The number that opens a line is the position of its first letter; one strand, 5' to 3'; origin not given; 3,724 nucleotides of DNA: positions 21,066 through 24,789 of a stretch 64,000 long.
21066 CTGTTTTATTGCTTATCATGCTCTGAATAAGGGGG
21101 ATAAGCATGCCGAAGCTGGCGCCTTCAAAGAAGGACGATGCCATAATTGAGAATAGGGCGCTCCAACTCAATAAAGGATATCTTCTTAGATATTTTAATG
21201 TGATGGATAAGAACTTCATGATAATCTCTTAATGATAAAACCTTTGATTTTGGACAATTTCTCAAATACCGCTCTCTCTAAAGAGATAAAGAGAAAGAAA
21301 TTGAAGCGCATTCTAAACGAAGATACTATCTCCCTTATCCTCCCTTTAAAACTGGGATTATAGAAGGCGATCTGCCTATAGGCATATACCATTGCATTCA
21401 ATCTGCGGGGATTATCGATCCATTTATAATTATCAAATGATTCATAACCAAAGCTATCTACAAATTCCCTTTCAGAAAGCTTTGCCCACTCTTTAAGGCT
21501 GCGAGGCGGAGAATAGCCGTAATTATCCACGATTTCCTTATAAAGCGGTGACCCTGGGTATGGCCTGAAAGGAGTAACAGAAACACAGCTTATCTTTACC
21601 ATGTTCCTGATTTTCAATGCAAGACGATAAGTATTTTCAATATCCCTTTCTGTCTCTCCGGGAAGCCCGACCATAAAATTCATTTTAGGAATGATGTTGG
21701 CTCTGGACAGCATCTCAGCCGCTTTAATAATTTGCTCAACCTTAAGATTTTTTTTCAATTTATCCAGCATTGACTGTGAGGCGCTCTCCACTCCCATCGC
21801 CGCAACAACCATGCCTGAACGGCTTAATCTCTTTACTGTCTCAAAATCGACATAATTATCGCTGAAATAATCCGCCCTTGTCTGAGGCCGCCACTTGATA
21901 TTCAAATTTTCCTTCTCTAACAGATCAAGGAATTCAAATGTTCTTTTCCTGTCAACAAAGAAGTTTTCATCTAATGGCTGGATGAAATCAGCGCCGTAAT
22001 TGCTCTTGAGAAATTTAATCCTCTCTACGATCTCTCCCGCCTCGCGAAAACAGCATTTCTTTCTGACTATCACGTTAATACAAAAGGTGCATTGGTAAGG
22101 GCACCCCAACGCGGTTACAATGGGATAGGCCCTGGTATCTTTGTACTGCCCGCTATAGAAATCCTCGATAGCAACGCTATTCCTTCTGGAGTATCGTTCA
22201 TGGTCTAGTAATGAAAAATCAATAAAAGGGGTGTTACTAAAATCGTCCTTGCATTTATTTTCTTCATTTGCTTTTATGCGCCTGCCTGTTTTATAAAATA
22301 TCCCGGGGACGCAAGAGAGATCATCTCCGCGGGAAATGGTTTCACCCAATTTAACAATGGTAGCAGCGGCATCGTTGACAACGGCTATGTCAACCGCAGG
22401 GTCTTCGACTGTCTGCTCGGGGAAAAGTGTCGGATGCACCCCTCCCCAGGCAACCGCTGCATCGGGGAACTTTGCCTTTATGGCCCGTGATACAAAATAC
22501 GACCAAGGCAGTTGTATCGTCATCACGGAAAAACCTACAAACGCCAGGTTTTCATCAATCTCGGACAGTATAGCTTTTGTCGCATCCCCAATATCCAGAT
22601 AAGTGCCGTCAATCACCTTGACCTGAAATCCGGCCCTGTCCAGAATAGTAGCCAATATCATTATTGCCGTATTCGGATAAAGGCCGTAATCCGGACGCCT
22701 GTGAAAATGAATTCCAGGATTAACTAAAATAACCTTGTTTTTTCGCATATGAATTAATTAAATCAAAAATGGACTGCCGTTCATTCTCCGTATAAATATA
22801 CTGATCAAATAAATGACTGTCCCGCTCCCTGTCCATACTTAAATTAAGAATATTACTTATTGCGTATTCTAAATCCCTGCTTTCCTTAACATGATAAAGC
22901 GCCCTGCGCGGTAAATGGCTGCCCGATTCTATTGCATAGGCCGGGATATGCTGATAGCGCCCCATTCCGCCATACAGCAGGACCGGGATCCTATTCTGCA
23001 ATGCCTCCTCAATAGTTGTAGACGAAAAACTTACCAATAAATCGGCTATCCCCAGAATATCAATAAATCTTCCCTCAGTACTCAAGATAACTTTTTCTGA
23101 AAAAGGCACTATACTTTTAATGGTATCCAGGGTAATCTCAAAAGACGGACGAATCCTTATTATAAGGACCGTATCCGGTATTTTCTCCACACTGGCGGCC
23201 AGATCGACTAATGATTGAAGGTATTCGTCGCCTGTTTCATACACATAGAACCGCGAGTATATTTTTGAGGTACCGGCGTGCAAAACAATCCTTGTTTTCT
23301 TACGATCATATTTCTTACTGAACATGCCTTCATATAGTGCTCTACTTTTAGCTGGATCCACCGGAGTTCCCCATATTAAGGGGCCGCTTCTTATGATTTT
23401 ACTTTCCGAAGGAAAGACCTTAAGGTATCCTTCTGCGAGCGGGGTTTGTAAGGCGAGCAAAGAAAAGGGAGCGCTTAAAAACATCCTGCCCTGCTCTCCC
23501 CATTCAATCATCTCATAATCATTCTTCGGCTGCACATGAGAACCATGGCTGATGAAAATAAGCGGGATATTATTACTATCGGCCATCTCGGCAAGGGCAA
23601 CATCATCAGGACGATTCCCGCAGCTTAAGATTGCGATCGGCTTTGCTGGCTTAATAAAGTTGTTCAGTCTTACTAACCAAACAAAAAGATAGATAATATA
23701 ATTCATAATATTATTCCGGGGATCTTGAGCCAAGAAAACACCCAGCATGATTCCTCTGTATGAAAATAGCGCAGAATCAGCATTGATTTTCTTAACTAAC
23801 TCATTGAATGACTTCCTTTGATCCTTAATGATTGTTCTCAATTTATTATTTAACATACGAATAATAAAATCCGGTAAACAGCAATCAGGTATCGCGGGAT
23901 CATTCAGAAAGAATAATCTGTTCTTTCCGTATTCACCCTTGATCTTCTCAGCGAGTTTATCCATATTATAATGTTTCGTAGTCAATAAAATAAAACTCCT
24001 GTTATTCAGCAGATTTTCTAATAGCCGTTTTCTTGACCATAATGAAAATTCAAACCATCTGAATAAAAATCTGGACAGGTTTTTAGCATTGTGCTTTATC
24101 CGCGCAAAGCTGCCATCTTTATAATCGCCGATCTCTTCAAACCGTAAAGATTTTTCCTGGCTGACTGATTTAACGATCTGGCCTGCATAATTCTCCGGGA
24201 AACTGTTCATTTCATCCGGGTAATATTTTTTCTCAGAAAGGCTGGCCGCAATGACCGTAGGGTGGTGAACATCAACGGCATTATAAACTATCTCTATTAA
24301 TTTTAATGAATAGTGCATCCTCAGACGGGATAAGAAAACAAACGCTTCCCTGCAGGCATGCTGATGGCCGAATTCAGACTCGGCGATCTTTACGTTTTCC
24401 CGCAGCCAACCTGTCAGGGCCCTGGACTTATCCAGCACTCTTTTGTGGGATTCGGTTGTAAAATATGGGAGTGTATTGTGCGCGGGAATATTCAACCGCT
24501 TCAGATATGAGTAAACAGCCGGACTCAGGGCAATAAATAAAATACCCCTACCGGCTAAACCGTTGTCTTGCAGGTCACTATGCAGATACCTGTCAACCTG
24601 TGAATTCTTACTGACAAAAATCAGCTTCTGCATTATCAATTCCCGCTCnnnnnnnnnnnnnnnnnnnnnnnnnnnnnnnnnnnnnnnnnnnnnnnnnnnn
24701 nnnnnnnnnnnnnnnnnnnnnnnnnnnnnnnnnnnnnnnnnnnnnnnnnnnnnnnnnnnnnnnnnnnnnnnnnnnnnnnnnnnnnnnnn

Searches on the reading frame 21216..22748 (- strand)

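Call 7: search_protein_families(library=pfam, proteins=[window:21216-22748:-], max_evalue=0.001)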
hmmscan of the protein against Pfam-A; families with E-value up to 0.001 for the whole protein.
window:21216-22748:- (510 aa): 2 families
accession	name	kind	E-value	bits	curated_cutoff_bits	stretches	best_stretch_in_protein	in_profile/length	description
PF04055.27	Radical_SAM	-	6.6e-20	72.4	29.5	1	211-377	2-166/166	Radical SAM superfamily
PF02310.24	B12-binding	-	5.7e-14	52.4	32.1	1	22-131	10-117/121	B12 binding domain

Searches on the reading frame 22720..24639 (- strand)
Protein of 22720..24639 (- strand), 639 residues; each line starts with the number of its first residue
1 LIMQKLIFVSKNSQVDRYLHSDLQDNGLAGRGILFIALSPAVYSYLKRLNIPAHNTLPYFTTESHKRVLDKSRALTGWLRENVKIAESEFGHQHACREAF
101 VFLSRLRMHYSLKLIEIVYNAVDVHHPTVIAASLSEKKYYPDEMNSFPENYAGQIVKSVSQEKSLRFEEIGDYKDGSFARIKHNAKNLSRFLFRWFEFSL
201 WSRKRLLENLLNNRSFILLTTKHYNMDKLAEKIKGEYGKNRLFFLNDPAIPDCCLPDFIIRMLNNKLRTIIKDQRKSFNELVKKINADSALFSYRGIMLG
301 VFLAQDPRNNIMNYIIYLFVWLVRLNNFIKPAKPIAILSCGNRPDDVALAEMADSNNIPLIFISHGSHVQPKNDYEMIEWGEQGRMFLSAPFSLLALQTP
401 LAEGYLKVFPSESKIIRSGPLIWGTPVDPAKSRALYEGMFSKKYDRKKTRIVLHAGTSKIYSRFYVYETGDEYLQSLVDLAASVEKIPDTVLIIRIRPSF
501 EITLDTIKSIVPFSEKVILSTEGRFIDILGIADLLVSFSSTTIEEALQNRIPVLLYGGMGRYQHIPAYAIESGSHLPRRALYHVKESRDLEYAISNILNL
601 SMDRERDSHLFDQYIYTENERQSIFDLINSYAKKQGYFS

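Call 7: search_protein_families(library=pfam, proteins=[window:22720-24639:-], max_evalue=0.001)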
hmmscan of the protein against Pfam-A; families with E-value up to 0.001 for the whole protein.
window:22720-24639:- (639 aa): 0 families

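Call 10: search_protein_families(library=ncbifam, proteins=[window:22720-24639:-], max_evalue=0.01)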
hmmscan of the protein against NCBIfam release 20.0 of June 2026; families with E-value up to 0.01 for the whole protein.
window:22720-24639:- (639 aa): 1 family
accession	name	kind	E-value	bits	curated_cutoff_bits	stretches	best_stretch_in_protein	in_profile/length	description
NF046086.1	BFO_1060_trans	domain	0.0006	19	200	1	480-546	211-279/365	BFO_1060 family glycosyltransferase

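Call 49: search_solved_structures(query=window:22720-24639:-, max_evalue=10)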
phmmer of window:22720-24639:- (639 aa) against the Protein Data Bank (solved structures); distinct sequences matched with E-value up to 10: 1.
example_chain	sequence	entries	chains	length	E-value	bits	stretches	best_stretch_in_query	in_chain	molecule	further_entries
4kbq_D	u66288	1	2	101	1.9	9.9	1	51-95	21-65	Heat shock cognate 71 kDa protein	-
